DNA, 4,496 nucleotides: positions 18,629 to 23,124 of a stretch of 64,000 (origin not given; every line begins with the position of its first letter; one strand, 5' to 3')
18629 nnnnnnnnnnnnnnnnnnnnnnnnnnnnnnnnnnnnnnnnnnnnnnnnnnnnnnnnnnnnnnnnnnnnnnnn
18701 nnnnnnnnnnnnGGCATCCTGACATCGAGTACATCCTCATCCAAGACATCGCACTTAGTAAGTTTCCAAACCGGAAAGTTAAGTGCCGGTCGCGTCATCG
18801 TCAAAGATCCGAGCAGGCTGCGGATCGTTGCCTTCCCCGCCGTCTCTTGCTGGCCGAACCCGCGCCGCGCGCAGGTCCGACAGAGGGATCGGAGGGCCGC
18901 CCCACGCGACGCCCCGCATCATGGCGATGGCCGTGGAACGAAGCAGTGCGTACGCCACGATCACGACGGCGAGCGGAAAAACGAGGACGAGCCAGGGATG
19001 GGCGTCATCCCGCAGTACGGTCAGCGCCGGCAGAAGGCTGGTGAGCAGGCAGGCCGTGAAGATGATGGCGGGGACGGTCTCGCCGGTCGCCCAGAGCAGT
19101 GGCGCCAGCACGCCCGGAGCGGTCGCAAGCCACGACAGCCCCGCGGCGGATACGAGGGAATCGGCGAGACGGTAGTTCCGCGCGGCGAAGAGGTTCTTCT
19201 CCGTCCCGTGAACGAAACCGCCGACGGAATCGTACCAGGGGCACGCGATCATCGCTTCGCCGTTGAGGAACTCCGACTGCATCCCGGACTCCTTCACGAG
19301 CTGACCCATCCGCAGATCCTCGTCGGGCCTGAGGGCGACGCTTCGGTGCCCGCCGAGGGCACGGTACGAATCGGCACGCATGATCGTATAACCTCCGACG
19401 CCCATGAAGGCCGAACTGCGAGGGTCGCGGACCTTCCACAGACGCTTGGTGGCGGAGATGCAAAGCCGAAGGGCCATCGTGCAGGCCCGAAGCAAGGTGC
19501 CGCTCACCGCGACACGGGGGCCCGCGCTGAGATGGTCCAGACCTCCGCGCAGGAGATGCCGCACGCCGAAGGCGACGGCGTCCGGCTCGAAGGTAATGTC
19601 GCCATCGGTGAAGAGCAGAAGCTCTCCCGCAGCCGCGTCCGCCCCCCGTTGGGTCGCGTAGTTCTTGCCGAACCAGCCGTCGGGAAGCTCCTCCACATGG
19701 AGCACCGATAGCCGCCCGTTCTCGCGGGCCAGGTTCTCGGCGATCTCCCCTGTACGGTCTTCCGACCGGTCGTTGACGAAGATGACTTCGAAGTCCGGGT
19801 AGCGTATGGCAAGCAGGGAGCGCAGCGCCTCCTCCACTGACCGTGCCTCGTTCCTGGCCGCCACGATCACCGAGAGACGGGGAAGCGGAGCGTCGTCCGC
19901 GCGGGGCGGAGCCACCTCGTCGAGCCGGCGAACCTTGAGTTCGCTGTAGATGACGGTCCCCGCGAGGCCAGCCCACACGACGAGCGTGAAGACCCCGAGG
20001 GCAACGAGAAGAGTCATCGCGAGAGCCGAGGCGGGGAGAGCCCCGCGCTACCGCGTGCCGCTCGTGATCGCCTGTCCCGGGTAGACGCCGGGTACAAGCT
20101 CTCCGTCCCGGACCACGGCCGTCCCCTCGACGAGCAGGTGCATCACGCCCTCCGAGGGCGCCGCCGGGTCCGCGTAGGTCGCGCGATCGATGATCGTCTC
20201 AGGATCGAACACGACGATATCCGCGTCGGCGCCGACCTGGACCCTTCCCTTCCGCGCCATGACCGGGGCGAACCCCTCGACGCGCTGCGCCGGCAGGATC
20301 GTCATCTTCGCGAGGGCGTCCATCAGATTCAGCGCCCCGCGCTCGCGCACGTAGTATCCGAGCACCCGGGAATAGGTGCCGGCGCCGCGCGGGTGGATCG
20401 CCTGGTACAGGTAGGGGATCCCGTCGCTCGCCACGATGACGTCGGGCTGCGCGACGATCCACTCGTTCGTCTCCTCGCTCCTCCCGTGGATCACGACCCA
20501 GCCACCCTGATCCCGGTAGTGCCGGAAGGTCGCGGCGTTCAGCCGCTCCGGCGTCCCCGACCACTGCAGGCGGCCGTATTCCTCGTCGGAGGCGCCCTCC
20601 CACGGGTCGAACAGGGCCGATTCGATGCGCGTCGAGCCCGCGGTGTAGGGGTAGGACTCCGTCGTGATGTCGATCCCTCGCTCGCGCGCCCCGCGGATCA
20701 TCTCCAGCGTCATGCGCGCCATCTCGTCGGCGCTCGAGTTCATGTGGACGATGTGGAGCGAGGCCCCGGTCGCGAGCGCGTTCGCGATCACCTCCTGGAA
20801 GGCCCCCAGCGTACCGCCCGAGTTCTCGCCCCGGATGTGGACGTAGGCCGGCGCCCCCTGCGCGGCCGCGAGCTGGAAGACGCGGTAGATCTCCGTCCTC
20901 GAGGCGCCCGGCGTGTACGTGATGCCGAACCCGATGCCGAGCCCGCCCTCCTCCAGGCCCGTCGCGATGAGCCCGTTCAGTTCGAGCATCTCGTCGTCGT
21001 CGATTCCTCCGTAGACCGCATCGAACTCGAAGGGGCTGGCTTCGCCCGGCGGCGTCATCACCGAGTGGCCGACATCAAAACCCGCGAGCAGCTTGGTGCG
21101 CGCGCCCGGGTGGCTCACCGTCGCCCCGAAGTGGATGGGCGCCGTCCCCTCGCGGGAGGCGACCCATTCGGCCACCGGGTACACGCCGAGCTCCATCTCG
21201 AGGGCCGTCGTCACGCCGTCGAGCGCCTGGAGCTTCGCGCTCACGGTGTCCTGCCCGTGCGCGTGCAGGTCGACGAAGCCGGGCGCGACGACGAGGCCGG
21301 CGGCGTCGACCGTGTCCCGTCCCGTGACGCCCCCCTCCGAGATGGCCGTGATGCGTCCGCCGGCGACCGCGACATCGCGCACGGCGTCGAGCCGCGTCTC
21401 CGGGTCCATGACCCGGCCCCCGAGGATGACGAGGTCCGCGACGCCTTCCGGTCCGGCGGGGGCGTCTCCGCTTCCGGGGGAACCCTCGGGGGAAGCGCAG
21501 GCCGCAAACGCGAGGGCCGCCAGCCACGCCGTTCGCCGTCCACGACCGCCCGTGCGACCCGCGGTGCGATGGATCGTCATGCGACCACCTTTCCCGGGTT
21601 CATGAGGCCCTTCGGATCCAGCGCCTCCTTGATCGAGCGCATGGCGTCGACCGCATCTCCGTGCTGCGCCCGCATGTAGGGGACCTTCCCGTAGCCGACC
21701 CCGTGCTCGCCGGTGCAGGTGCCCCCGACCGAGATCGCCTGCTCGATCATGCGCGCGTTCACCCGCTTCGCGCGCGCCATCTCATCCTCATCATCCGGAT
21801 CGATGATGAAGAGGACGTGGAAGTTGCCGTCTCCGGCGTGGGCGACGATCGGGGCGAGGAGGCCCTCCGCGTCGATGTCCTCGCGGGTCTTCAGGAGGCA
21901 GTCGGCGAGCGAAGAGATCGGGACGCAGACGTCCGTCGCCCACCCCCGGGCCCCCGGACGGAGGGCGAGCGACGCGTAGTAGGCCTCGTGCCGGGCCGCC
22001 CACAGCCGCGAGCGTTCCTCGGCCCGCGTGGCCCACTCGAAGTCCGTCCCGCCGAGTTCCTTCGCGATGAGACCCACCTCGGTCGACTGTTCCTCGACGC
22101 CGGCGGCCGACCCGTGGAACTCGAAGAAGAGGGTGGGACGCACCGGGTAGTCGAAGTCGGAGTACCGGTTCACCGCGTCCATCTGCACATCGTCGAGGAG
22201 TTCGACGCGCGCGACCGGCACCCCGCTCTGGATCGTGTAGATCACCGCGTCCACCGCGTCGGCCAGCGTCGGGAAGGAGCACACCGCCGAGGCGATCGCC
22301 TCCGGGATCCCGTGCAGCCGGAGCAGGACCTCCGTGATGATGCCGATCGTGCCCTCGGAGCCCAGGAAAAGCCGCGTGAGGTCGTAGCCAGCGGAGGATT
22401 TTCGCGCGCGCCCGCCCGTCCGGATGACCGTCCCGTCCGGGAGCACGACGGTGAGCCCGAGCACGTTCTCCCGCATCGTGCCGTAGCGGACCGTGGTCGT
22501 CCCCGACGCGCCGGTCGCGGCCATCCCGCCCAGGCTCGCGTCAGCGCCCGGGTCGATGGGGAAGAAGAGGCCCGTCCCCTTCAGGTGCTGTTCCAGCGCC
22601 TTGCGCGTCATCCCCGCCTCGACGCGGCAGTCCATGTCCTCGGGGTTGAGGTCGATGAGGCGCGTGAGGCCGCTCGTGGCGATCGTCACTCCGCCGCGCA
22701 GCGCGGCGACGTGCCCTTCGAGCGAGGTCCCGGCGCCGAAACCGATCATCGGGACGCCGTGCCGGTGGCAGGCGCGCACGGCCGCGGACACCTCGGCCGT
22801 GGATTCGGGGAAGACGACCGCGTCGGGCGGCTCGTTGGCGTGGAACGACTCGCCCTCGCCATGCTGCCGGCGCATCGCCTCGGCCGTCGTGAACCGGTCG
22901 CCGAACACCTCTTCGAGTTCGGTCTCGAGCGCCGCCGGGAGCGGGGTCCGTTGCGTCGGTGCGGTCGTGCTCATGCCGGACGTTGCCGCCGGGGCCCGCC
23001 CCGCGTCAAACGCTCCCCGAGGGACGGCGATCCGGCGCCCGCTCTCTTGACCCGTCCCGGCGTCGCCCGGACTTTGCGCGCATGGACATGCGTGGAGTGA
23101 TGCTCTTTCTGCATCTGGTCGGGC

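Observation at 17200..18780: HigB toxin with a HigA antitoxin fused to an ImmA/IrrE metallopeptidase (two-gene TA with built-in protease)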

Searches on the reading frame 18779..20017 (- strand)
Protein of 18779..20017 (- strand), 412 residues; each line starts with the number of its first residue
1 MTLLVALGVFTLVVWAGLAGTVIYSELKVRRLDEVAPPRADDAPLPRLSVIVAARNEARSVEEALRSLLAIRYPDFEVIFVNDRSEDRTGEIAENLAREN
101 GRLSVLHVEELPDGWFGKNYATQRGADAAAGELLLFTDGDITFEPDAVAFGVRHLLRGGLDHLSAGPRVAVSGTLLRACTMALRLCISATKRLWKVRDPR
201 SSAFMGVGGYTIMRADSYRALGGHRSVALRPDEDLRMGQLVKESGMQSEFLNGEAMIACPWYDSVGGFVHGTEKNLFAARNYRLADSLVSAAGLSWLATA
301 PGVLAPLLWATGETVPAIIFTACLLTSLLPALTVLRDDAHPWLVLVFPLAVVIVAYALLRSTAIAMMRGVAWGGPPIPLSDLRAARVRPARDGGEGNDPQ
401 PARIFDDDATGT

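Call 7: search_protein_families(library=padloc, proteins=[window:18779-20017:-], max_evalue=0.1)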
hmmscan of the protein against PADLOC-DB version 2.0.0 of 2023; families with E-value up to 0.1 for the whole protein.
window:18779-20017:- (412 aa): 0 families

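Call 73: search_protein_families(library=pfam, proteins=[window:18779-20017:-], max_evalue=0.00001)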
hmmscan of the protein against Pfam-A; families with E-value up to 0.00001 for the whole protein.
window:18779-20017:- (412 aa): 4 families
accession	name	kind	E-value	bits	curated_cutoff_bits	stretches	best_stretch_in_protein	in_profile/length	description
PF00535.33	Glycos_transf_2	-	1.9e-21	77.2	23.3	1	49-180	1-128/168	Glycosyl transferase family 2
PF13641.12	Glyco_tranf_2_3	-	8.3e-15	55.9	27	1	46-255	1-208/230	Glycosyltransferase like family 2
PF10111.15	Glyco_tranf_2_2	-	1.3e-08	35.1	27.3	1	49-148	1-99/276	Glycosyltransferase like family 2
PF13506.12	Glyco_transf_21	-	3.7e-06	27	21.7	1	114-251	14-147/174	Glycosyl transferase family 21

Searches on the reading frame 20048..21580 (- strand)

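Call 7: search_protein_families(library=padloc, proteins=[window:20048-21580:-], max_evalue=0.1)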
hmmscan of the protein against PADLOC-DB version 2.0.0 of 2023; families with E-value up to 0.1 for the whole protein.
window:20048-21580:- (510 aa): 0 families

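Call 73: search_protein_families(library=pfam, proteins=[window:20048-21580:-], max_evalue=0.00001)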
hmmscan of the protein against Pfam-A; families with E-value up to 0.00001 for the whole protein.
window:20048-21580:- (510 aa): 2 families
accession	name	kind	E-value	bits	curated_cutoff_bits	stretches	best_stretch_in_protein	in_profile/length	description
PF07969.17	Amidohydro_3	-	4.1e-16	59.9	29.7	2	89-145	1-65/472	Amidohydrolase family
PF01979.26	Amidohydro_1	-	2.2e-11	44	25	0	408-469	274-323/345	Amidohydrolase family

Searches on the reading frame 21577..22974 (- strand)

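Call 73: search_protein_families(library=pfam, proteins=[window:21577-22974:-], max_evalue=0.00001)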
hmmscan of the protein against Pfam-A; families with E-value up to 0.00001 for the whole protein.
window:21577-22974:- (465 aa): 2 families
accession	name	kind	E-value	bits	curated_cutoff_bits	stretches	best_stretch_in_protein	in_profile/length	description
PF02913.24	FAD-oxidase_C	-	2.1e-68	231.1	21.2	1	223-463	1-248/248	FAD linked oxidases, C-terminal domain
PF01565.28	FAD_binding_4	-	7.8e-39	133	26.4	1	50-187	1-139/139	FAD binding domain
